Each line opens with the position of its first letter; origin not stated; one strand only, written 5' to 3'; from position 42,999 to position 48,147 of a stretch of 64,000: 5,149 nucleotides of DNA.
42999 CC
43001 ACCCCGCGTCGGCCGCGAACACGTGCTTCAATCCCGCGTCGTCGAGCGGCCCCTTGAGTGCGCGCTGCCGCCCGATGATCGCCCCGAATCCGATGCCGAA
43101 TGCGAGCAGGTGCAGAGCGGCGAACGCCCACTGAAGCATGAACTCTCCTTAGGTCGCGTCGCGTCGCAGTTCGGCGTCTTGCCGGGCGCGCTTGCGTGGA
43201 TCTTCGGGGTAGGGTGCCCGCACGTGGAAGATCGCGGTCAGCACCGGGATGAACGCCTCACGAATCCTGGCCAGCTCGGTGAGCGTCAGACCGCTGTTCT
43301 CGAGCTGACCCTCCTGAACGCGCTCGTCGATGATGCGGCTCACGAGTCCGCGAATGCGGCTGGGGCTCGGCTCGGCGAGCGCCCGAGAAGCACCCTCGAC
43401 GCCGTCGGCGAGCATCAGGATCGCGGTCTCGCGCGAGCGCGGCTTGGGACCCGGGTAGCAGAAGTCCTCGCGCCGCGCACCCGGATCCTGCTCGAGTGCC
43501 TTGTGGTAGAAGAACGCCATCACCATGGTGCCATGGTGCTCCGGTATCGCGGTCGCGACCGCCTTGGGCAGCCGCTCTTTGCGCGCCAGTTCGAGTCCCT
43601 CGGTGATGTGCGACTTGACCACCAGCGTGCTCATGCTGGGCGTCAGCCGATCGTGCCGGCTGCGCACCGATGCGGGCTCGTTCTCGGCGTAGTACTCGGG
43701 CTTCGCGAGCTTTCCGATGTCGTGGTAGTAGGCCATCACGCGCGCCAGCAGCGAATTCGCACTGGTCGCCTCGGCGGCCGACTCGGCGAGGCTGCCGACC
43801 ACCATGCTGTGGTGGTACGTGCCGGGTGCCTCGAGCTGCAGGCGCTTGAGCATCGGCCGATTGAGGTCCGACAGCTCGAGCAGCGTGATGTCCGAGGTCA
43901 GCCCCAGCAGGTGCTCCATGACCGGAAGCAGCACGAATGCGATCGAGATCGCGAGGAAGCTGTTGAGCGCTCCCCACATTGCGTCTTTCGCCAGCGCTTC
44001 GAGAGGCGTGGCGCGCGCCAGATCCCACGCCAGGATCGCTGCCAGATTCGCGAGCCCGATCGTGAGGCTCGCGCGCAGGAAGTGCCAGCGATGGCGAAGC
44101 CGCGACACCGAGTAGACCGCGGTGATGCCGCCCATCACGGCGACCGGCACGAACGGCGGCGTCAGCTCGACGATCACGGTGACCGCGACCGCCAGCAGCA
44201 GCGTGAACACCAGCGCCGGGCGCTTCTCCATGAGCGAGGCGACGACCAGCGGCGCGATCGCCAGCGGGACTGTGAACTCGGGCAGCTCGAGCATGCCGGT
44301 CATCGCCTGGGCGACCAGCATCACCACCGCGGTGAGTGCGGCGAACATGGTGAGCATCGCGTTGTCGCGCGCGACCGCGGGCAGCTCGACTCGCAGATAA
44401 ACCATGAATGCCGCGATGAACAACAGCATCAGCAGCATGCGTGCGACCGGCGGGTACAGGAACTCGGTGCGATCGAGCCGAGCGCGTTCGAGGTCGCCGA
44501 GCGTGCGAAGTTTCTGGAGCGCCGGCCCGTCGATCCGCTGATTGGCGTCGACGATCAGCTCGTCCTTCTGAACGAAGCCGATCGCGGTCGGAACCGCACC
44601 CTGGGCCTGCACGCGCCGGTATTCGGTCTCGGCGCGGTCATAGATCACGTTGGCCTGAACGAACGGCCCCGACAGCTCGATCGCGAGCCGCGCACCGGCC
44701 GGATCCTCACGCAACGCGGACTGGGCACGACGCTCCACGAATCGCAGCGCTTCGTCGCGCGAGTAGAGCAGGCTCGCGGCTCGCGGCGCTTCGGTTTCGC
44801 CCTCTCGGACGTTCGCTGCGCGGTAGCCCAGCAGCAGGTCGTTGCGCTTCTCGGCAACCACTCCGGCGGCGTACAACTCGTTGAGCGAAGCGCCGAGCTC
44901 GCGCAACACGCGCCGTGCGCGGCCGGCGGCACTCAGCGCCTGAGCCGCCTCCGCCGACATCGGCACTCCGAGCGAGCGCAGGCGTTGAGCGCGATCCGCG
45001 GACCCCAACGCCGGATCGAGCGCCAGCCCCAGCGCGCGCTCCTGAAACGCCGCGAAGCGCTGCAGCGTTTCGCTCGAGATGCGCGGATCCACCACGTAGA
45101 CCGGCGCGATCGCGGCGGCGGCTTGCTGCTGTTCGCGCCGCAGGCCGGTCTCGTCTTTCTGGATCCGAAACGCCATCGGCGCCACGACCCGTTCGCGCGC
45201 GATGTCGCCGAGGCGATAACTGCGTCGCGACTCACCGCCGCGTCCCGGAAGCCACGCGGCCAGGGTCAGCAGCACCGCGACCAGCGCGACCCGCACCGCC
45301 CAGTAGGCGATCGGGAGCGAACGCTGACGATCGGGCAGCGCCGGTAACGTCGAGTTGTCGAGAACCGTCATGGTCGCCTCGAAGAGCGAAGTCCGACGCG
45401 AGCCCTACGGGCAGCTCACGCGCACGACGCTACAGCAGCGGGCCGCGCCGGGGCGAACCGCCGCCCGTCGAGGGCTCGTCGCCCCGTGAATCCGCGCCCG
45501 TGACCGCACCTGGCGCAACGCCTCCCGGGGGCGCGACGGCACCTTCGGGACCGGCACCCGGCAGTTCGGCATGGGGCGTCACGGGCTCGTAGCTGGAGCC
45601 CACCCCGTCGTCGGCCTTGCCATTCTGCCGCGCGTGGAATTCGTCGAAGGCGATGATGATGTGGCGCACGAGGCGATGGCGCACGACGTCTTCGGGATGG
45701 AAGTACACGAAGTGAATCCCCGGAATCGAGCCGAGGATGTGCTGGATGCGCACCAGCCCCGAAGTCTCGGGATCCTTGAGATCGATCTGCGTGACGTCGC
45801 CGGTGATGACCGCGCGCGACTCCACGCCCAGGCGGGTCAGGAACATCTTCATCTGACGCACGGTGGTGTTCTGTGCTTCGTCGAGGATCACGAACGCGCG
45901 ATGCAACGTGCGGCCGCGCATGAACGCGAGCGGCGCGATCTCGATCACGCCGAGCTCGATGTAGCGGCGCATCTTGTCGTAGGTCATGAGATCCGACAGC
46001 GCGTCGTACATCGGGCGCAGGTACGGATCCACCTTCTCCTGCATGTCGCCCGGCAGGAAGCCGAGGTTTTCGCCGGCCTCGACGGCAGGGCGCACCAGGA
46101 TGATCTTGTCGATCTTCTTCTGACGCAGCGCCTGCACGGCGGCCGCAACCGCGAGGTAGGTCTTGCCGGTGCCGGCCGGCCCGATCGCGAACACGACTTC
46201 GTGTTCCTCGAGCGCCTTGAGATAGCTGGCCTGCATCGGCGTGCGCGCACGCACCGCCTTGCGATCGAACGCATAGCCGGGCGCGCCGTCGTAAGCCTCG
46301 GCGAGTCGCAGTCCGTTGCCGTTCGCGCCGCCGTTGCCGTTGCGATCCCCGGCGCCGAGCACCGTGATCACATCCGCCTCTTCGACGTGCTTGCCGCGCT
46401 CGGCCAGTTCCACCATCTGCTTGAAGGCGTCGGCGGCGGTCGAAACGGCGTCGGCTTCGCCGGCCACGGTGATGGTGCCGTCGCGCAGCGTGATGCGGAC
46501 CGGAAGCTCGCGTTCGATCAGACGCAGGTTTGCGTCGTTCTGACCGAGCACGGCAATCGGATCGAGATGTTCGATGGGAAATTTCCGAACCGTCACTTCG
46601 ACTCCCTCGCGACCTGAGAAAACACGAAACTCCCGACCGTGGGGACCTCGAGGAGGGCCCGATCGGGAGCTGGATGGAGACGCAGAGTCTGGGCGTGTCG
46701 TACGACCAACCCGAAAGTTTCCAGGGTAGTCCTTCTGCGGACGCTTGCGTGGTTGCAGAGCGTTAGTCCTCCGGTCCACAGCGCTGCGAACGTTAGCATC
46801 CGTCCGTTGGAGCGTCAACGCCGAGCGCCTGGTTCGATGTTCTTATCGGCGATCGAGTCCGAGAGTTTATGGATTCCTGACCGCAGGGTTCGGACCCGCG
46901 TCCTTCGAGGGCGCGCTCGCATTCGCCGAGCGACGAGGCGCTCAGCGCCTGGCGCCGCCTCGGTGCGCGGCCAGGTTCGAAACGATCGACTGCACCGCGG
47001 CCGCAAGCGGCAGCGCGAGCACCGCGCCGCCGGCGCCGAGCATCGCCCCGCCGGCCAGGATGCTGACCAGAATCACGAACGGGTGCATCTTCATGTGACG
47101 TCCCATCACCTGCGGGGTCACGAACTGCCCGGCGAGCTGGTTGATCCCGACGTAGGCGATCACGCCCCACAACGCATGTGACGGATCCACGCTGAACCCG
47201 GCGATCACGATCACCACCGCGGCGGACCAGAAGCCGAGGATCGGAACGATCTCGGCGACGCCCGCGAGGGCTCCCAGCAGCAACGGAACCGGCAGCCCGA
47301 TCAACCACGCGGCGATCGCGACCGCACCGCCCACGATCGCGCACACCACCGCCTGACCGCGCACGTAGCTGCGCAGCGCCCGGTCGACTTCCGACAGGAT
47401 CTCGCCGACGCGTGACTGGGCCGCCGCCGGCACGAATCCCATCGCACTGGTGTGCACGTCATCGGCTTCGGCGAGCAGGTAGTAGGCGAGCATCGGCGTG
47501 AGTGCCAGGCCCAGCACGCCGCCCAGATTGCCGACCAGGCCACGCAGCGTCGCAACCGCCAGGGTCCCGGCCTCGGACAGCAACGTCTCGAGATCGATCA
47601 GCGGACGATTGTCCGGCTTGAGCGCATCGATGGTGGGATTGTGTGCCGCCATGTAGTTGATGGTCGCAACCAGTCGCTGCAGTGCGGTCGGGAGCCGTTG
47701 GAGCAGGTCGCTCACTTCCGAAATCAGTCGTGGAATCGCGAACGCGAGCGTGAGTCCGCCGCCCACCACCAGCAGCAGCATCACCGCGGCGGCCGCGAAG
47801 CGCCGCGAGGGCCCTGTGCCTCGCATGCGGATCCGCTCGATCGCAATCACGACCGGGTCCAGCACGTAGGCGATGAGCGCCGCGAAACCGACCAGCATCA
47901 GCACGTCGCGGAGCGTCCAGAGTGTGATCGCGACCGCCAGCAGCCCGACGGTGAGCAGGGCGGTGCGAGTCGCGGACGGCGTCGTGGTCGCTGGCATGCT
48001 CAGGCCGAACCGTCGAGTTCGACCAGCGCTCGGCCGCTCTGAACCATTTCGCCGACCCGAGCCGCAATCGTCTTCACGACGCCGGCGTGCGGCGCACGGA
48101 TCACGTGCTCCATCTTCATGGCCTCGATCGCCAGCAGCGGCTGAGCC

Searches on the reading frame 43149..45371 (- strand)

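Call 74: search_protein_families(library=pfam, proteins=[window:43149-45371:-], max_evalue=0.0001)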
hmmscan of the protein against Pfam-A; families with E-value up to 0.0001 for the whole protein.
window:43149-45371:- (740 aa): 3 families
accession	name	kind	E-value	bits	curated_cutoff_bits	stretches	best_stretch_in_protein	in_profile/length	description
PF07697.16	7TMR-HDED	-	4.3e-26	92.7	27.6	1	54-292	2-221/224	7TM-HD extracellular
PF07698.17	7TM-7TMR_HD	-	5.3e-26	92.2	29.4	1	309-493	5-190/190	7TM receptor with intracellular HD hydrolase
PF01966.28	HD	-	2.2e-14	54.2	22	1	518-659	1-114/116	HD domain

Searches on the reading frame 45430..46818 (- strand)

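Call 74: search_protein_families(library=pfam, proteins=[window:45430-46818:-], max_evalue=0.0001)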
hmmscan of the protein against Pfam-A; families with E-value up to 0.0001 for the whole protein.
window:45430-46818:- (462 aa): 5 families
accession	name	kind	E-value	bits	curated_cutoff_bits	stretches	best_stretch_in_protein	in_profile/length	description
PF02562.22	PhoH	-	1e-91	306.5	27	1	189-391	2-204/205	PhoH-like protein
PF13245.12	AAA_19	-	7.5e-08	33.1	25.1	1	203-345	8-129/134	AAA domain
PF13604.12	AAA_30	-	6.4e-07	29.7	27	1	195-345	5-128/191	AAA domain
PF00270.35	DEAD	-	1.3e-06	28.7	26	1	193-244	1-53/167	DEAD/DEAH box helicase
PF01695.23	IstB_IS21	-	3.1e-05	24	24.1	1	200-233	86-119/238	IstB-like ATP binding protein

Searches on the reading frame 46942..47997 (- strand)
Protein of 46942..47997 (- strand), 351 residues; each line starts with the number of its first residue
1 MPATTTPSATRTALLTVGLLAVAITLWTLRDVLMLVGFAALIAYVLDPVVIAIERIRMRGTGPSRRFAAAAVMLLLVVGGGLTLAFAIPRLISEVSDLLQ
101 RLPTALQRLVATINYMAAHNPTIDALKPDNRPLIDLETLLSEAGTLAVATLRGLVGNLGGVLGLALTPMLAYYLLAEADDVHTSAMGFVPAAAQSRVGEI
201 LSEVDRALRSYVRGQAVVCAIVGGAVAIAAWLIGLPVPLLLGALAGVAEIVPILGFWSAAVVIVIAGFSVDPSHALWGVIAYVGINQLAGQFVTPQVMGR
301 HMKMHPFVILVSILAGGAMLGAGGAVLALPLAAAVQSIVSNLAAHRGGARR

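Call 74: search_protein_families(library=pfam, proteins=[window:46942-47997:-], max_evalue=0.0001)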
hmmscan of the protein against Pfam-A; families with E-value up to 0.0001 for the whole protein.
window:46942-47997:- (351 aa): 1 family
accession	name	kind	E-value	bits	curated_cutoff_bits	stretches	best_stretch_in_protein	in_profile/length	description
PF01594.21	AI-2E_transport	-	1.2e-51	176.3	34.3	1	17-341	6-325/327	AI-2E family transporter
